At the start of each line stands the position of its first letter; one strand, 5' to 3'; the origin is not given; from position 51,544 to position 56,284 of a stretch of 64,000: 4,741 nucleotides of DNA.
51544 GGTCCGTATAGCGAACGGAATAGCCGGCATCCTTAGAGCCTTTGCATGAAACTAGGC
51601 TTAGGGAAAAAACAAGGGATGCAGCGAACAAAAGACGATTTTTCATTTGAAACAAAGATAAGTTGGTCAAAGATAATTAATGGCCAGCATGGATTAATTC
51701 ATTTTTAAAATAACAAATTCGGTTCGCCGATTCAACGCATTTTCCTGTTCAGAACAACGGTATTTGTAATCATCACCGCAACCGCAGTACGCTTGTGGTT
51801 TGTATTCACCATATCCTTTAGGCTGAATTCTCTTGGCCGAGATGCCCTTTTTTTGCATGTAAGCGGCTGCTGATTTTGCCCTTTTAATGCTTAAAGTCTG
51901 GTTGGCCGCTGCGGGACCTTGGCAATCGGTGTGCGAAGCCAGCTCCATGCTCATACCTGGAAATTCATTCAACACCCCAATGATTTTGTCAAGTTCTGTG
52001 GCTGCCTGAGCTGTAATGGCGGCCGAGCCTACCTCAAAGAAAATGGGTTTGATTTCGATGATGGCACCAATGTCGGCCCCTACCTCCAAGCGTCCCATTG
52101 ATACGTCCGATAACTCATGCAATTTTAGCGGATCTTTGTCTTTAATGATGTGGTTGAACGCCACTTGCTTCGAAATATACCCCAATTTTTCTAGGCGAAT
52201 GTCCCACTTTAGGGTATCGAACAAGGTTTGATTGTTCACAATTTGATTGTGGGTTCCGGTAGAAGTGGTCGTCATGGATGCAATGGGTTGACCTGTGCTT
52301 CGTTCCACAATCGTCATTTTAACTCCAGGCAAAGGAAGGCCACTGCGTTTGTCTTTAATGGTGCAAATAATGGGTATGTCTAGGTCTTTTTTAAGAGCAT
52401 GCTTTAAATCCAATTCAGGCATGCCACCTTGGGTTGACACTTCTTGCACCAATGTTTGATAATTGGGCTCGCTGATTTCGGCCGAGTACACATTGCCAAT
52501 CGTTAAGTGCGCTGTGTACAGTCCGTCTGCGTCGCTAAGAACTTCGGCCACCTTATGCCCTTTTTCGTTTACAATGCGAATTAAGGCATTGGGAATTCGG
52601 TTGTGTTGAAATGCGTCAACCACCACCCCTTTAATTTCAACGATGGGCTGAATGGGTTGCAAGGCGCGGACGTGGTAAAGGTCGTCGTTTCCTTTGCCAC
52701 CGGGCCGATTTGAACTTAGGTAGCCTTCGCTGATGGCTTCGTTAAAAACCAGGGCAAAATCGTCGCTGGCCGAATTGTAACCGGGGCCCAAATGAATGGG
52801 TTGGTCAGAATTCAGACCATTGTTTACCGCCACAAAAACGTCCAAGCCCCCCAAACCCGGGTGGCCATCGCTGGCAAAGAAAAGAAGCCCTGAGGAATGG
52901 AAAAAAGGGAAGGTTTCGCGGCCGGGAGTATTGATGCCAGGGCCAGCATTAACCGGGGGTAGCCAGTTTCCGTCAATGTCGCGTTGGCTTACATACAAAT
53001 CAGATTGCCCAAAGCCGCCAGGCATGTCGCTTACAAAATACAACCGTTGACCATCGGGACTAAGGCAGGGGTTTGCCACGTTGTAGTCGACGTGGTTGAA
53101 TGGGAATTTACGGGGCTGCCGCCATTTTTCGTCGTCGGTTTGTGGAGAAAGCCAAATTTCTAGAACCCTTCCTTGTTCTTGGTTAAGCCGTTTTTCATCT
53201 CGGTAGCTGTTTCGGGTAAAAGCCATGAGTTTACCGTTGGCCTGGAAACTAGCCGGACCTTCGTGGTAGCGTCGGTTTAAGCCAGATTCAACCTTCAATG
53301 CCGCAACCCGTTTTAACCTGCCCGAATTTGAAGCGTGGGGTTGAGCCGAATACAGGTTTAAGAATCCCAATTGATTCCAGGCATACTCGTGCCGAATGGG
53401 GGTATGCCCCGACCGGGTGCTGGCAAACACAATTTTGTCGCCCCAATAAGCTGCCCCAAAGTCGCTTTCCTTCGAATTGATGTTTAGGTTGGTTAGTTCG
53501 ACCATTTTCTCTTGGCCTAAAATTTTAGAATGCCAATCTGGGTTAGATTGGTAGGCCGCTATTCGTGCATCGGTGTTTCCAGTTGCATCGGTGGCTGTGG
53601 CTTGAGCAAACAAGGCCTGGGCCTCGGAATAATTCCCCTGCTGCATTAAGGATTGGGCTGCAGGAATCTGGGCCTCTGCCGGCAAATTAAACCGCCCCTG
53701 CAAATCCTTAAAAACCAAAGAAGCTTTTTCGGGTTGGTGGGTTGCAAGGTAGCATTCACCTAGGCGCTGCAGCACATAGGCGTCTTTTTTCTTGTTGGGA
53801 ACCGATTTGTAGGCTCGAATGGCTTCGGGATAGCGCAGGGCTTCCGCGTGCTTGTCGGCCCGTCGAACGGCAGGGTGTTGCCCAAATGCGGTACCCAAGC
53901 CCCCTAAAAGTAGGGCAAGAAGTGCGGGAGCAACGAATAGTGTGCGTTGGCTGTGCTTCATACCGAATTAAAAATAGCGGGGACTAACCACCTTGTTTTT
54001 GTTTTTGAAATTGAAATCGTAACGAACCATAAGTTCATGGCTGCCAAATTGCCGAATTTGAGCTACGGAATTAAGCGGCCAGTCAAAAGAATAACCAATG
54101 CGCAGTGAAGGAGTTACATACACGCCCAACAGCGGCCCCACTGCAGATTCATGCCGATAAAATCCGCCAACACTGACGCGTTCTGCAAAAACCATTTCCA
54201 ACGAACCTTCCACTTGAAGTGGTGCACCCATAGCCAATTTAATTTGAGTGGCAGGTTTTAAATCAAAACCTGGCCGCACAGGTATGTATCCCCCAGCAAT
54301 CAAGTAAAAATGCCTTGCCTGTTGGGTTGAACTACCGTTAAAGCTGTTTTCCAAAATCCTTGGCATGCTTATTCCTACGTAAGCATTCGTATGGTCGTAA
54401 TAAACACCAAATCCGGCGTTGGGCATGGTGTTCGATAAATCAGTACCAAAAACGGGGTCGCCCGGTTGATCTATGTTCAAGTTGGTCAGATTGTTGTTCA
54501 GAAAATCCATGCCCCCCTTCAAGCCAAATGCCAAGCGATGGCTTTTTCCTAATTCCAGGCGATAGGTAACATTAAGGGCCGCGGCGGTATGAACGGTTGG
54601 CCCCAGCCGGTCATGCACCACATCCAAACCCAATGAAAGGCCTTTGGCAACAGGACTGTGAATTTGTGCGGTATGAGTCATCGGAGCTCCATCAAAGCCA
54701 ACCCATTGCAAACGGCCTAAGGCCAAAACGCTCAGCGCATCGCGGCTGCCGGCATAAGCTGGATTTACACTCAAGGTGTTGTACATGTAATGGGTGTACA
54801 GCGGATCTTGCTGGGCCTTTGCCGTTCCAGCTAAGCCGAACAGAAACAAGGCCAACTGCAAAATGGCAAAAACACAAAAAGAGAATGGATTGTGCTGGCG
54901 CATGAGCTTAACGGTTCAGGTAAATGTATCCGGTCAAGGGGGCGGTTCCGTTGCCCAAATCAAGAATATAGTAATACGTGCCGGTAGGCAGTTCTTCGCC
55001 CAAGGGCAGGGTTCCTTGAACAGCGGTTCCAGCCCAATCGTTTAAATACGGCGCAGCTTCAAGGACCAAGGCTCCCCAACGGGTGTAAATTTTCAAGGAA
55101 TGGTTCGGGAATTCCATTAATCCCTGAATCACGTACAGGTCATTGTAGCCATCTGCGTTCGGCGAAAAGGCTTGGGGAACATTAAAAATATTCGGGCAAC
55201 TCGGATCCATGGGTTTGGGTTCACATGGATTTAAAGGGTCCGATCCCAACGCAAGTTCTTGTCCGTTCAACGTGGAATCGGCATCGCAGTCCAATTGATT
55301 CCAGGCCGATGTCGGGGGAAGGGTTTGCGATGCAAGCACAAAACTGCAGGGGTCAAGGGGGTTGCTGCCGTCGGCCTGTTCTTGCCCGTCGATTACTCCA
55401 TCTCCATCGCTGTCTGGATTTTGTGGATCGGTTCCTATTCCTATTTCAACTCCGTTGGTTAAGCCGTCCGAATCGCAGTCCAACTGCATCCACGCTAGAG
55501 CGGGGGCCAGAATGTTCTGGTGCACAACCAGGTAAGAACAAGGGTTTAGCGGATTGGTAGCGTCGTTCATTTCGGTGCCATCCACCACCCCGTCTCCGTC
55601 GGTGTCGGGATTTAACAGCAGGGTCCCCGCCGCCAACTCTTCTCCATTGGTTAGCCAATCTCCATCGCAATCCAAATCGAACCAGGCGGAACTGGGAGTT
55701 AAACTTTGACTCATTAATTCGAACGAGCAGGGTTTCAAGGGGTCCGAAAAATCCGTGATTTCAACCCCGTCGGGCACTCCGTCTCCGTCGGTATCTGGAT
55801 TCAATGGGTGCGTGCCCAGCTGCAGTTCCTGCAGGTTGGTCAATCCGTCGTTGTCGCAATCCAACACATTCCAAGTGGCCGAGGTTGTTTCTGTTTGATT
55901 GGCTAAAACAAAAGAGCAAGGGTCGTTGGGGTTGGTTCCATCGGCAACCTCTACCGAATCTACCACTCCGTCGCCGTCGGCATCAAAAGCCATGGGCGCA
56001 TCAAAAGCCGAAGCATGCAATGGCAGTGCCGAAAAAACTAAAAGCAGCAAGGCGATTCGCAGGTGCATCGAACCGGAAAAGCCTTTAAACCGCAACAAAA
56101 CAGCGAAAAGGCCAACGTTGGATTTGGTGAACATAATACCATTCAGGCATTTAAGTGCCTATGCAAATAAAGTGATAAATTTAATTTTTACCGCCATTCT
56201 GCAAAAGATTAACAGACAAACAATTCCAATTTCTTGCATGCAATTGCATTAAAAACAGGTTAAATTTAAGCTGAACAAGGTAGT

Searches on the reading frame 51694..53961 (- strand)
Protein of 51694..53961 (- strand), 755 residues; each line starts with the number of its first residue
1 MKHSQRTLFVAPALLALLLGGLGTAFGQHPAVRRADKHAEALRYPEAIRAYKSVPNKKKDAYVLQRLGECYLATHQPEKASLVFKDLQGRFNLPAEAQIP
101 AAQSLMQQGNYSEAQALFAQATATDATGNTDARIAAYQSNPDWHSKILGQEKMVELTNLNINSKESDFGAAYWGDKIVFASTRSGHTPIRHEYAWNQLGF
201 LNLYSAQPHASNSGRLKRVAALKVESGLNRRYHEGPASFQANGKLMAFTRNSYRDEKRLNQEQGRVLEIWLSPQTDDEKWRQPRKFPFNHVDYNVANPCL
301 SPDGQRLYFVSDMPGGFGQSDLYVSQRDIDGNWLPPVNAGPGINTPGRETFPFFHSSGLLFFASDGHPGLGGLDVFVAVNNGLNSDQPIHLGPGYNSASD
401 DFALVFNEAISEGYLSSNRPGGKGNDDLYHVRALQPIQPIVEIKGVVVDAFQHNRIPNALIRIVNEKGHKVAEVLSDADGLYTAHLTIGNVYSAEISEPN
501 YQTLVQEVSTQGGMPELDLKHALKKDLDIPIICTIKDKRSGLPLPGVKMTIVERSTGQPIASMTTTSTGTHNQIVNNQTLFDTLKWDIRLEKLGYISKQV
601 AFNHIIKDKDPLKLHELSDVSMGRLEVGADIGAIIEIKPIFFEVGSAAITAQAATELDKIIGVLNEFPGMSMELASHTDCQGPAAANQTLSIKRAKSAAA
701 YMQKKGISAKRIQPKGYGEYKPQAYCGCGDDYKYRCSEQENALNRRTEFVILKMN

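Call 17: search_protein_families(library=pfam, proteins=[window:51694-53961:-])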
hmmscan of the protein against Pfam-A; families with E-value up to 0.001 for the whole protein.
window:51694-53961:- (755 aa): 9 families
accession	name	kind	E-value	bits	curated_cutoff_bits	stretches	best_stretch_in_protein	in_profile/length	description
PF00691.25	OmpA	-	1.1e-17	64.5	27.2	1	641-730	1-92/98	OmpA family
PF07676.18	PD40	-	4.5e-14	52.4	20.9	2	296-324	12-38/38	WD40-like Beta Propeller Repeat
PF13620.12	CarboxypepD_reg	-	3.3e-12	47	32.3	1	443-512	2-71/82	Carboxypeptidase regulatory-like domain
PF14559.12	TPR_19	-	6.2e-07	30.1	25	0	96-127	26-57/68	Tetratricopeptide repeat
PF07719.23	TPR_2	-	1.8e-05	25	27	0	102-123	8-29/34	Tetratricopeptide repeat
PF13424.12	TPR_12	-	9.4e-05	23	30.1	0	34-85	15-69/77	Tetratricopeptide repeat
PF17802.7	SpaA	-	0.00025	21.6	23.1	0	448-500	8-63/91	Prealbumin-like fold domain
PF05359.17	DUF748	-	0.00026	19.6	50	1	636-712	877-959/1037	Domain of Unknown Function (DUF748)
PF12895.13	ANAPC3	-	0.0005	20.7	27.2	0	49-118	14-79/82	Anaphase-promoting complex, cyclosome, subunit 3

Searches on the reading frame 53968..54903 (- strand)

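Call 105: search_protein_families(library=pfam, proteins=[window:53968-54903:-], max_evalue=0.00001)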
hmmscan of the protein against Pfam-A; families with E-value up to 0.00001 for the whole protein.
window:53968-54903:- (311 aa): 1 family
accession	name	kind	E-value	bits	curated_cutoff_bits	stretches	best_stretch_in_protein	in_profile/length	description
PF11751.14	PorP_SprF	-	8.9e-67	225.9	22.3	1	29-295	2-273/273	Type IX secretion system membrane protein PorP/SprF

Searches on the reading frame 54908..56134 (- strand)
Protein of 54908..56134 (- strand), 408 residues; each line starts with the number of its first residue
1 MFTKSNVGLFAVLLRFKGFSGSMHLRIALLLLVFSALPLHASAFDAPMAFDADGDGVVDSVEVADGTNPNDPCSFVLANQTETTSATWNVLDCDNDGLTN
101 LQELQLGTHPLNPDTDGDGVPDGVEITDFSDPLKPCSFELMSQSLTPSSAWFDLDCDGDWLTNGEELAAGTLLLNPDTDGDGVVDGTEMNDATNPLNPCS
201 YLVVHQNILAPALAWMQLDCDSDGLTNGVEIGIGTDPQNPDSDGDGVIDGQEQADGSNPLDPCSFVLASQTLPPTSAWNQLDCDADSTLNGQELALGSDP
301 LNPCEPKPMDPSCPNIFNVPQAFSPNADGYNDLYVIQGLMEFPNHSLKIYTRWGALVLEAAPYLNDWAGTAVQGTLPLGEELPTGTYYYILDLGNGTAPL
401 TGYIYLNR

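Call 17: search_protein_families(library=pfam, proteins=[window:54908-56134:-])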
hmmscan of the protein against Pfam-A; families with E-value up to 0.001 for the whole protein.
window:54908-56134:- (408 aa): 2 families
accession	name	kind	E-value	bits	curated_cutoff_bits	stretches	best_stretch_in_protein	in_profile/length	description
PF18884.5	TSP3_bac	-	1.3e-36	124.4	25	5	92-113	1-22/22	Bacterial TSP3 repeat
PF13585.12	CHU_C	-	1.6e-23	83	27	1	318-406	2-86/86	CHU_C Type IX secretion signal domain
